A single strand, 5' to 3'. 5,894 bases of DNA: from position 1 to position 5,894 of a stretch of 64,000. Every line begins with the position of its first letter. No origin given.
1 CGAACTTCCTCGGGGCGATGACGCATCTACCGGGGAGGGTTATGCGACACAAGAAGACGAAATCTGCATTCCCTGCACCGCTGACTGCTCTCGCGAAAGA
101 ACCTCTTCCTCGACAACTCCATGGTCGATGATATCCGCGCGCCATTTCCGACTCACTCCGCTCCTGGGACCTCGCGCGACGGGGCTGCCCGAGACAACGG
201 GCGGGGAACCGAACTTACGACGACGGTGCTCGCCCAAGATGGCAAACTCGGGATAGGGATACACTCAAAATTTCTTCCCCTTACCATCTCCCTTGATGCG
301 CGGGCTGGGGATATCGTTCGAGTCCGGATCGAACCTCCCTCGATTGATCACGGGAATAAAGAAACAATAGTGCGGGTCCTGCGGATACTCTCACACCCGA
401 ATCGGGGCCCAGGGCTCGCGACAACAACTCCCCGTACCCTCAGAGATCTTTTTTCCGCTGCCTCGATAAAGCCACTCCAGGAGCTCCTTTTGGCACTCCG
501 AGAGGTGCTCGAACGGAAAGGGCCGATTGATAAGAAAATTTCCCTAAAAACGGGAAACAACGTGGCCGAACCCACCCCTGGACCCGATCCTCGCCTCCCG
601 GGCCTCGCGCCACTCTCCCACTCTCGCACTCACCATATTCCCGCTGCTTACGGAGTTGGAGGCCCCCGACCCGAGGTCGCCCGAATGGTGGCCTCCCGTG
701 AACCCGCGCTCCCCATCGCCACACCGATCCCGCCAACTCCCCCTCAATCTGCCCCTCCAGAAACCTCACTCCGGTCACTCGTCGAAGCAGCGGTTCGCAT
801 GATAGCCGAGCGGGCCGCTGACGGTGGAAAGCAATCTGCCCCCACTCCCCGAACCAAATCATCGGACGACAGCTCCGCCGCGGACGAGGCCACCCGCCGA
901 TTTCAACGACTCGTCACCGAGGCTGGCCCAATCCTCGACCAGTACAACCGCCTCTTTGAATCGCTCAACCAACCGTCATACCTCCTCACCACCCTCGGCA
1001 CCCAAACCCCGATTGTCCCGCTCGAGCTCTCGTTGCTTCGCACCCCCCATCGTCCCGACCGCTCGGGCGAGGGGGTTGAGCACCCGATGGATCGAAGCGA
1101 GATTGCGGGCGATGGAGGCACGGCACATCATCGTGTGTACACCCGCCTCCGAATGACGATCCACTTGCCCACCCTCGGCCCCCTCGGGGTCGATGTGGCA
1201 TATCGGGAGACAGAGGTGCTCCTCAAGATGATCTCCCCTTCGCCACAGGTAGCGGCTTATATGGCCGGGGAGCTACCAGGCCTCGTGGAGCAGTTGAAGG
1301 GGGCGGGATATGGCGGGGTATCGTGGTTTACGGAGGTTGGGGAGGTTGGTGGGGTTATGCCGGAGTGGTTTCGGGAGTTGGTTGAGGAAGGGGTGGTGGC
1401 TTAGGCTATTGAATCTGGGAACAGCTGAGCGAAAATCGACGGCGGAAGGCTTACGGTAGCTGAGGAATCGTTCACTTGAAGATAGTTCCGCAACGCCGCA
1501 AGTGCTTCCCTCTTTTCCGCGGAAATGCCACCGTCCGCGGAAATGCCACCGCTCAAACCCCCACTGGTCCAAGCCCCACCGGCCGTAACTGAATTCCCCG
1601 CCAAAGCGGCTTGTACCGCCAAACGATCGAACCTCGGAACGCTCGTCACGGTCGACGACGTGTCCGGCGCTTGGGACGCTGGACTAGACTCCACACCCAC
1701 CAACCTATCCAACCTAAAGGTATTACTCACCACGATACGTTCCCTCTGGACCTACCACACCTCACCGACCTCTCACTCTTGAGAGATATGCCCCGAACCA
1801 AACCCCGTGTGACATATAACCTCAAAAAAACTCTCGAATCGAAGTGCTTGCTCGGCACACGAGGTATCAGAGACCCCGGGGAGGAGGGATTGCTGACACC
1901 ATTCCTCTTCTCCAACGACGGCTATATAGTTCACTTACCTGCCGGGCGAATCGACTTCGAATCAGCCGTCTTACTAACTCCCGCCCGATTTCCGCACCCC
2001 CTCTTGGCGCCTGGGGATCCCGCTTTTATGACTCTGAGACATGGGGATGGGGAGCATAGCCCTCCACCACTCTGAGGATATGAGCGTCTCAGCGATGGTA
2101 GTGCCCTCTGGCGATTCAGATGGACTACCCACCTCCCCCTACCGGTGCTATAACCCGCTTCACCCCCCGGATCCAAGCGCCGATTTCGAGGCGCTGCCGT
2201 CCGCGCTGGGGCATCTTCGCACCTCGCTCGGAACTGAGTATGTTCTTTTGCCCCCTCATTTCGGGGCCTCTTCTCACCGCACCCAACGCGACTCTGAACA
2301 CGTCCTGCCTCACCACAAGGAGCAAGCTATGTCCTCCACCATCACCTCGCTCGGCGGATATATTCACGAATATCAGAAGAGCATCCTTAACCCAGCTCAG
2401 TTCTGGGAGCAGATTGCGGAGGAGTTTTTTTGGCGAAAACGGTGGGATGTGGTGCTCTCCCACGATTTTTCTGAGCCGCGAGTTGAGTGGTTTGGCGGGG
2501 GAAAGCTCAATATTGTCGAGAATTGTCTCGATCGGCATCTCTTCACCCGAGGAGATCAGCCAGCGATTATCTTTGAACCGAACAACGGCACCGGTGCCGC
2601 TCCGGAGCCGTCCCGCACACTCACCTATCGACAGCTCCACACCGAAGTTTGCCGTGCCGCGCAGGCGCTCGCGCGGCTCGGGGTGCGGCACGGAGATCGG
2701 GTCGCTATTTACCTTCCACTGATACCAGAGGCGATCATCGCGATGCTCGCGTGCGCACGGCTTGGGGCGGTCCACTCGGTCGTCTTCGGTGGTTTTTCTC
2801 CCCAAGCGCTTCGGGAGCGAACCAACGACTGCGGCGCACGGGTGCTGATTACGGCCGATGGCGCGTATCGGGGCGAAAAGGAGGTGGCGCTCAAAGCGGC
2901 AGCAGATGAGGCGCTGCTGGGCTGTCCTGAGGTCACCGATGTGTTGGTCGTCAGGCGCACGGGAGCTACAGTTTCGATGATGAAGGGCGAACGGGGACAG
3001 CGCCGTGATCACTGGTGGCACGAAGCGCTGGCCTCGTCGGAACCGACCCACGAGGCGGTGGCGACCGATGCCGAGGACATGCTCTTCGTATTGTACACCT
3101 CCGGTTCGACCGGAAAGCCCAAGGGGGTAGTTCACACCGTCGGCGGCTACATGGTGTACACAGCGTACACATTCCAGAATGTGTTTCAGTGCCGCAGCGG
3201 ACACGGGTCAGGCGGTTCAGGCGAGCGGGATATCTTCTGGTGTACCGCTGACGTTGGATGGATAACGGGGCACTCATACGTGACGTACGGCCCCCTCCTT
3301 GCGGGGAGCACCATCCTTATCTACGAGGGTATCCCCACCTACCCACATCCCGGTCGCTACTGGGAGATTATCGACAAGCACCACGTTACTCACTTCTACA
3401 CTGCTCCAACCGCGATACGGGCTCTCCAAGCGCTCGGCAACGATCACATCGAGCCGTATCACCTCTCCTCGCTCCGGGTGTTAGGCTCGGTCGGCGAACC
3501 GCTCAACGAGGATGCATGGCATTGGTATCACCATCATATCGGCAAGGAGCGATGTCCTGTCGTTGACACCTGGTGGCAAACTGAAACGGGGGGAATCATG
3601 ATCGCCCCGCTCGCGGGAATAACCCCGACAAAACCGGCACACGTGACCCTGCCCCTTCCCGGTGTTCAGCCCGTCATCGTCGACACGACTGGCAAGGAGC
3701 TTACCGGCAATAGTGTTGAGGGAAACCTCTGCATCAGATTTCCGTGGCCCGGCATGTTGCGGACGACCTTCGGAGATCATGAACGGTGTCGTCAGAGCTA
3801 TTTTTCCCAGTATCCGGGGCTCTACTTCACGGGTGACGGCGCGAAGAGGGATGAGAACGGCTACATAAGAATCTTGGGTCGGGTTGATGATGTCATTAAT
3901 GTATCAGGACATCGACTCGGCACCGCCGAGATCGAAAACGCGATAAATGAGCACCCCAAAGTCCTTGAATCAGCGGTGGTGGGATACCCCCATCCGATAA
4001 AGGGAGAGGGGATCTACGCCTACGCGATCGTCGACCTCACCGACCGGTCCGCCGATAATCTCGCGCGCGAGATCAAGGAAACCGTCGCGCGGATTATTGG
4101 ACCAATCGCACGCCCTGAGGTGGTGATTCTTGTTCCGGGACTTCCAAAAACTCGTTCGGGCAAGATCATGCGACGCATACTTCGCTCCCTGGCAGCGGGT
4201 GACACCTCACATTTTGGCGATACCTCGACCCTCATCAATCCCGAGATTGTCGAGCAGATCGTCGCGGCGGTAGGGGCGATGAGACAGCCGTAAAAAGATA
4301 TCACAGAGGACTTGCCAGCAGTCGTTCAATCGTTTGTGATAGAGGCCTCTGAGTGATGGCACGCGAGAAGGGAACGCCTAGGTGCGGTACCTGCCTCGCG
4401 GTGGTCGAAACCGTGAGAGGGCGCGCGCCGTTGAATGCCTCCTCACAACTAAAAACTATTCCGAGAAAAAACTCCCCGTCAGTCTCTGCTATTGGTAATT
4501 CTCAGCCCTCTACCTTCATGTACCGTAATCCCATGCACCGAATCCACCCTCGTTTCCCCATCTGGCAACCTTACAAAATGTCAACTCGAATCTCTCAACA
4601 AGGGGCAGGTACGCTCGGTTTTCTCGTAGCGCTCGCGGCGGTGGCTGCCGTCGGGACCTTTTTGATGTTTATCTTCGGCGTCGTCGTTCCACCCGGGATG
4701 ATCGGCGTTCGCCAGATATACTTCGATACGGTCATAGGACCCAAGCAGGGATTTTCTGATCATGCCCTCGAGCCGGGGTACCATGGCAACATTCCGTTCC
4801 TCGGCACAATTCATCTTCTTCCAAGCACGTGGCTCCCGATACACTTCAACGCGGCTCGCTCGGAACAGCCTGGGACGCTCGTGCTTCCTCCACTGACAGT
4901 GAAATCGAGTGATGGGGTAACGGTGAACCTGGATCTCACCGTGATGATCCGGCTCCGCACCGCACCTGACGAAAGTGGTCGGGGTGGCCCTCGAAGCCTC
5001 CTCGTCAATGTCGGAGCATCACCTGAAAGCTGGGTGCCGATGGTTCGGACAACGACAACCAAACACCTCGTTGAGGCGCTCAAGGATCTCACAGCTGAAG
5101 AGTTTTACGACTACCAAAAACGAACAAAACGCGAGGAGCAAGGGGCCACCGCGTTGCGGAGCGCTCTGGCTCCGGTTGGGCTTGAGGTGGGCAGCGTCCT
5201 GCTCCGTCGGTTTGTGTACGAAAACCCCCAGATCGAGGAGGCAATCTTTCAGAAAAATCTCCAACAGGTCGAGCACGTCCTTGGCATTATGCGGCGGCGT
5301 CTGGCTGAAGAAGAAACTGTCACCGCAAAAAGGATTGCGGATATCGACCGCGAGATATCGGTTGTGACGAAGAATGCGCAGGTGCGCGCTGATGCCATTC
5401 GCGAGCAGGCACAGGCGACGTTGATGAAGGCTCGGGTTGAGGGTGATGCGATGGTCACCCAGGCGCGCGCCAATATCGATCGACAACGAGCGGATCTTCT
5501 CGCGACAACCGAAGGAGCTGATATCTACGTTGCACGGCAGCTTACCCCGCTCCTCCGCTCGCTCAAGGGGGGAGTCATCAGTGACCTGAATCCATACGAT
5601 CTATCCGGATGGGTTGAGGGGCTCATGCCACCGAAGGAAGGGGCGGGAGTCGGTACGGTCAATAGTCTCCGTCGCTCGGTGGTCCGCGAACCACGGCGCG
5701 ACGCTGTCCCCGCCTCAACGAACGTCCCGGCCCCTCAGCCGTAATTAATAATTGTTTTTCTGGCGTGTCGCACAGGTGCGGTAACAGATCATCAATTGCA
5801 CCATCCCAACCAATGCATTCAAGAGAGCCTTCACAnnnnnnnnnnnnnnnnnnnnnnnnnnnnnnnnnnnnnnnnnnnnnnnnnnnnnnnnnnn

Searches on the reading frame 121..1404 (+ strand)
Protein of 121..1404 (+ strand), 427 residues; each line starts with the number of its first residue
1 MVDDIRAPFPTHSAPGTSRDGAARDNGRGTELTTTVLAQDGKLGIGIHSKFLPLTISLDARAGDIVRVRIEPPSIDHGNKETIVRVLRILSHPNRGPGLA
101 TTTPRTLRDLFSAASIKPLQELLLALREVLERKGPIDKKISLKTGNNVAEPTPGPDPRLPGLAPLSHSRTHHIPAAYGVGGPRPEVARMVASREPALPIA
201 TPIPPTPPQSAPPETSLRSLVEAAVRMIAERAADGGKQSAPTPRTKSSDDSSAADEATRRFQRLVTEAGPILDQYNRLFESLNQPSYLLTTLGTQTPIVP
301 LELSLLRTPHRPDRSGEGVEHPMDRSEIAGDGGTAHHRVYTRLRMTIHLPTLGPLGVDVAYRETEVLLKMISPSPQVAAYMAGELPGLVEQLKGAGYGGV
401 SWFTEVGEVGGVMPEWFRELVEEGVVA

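Call 27: search_protein_families(library=pfam, proteins=[window:121-1404:+], max_evalue=0.0001)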
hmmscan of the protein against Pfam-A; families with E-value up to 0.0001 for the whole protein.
window:121-1404:+ (427 aa): 1 family
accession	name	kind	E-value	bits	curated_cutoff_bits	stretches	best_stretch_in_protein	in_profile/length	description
PF02120.21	Flg_hook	-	4e-07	30.2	29.8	1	341-398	13-70/85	Flagellar hook-length control protein FliK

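Call 64: find_encoding_contigs(protein=window:121-1404:+, flank=10000, max_places=2)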
Protein window:121-1404:+ (427 aa): 4 contigs read that carry it; 2 places shown.
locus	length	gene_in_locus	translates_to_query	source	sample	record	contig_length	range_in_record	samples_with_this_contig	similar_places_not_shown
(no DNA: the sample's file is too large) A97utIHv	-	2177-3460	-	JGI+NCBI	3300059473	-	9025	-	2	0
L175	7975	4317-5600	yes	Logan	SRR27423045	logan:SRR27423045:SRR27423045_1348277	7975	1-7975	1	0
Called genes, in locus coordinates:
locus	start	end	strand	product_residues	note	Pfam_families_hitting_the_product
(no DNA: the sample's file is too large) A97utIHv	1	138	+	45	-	?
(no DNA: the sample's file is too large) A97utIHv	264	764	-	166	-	-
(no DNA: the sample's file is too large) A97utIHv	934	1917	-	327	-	PF01972:SDH_protease (weak), PF25145:NfeD1b_N, PF01343:Peptidase_S49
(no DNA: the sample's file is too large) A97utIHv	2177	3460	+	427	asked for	PF02120:Flg_hook (weak)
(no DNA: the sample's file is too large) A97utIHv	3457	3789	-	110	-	-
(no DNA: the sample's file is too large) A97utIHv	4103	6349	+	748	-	PF16177:ACAS_N, PF00501:AMP-binding, PF13193:AMP-binding_C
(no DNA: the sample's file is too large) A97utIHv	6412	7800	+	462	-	PF01145:Band_7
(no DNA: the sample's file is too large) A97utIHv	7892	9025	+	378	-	?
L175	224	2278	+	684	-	-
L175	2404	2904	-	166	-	-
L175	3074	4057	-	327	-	PF01972:SDH_protease (weak), PF25145:NfeD1b_N, PF01343:Peptidase_S49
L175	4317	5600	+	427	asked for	PF02120:Flg_hook (weak)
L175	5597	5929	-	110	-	-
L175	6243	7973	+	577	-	?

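Call 86: search_protein_families(library=ncbifam, proteins=[window:121-1404:+], max_evalue=0.01)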
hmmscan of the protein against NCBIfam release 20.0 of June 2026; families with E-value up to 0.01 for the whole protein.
window:121-1404:+ (427 aa): 0 families

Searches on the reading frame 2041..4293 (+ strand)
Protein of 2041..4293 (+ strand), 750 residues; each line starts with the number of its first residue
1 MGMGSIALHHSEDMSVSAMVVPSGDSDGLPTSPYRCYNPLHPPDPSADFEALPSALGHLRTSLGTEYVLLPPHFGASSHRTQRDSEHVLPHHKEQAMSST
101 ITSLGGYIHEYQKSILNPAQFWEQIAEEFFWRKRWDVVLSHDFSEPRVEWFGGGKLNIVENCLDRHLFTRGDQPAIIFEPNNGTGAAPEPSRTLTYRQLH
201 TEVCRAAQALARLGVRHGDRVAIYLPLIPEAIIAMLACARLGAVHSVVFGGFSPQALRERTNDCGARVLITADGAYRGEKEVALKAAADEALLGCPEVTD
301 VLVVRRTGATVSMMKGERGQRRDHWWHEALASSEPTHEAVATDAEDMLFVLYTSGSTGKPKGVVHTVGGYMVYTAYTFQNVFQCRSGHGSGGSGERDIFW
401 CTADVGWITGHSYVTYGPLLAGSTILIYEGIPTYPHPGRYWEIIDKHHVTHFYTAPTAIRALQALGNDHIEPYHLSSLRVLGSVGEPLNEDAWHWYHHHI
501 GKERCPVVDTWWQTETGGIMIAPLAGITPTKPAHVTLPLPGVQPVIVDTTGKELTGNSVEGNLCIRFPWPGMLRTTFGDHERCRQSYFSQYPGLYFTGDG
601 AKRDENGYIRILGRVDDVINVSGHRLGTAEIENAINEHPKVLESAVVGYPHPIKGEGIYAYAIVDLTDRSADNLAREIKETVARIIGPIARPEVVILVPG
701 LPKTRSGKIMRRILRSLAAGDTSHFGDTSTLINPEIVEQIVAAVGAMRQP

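Call 27: search_protein_families(library=pfam, proteins=[window:2041-4293:+], max_evalue=0.0001)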
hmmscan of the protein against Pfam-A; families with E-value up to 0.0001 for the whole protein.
window:2041-4293:+ (750 aa): 3 families
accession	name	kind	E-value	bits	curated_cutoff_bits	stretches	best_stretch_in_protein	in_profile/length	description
PF00501.34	AMP-binding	-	1.8e-88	297.4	29.9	1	169-568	7-377/384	AMP-binding enzyme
PF13193.12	AMP-binding_C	-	7e-23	81.8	24.5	1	630-708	1-76/76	AMP-binding enzyme C-terminal domain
PF16177.11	ACAS_N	-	4.5e-17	62.1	27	1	109-162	3-55/55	Acetyl-coenzyme A synthetase N-terminus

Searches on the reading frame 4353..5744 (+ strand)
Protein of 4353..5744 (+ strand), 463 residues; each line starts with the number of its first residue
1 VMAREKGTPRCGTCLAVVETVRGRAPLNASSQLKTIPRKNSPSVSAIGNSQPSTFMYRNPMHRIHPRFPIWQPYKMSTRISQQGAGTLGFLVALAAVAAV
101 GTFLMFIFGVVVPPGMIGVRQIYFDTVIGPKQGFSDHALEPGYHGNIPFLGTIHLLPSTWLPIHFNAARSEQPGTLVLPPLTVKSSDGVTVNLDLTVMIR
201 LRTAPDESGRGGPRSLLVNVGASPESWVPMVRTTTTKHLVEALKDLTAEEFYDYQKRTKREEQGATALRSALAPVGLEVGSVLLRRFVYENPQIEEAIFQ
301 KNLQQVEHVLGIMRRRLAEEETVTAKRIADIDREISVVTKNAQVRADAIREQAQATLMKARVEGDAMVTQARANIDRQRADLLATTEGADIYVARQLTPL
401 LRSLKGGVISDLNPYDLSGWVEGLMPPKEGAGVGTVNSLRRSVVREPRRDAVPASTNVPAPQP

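Call 27: search_protein_families(library=pfam, proteins=[window:4353-5744:+], max_evalue=0.0001)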
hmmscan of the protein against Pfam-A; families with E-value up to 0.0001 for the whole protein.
window:4353-5744:+ (463 aa): 1 family
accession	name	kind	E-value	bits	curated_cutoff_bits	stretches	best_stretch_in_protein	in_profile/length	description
PF01145.31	Band_7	-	7.2e-17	62.4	23.6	1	111-317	2-166/176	SPFH domain / Band 7 family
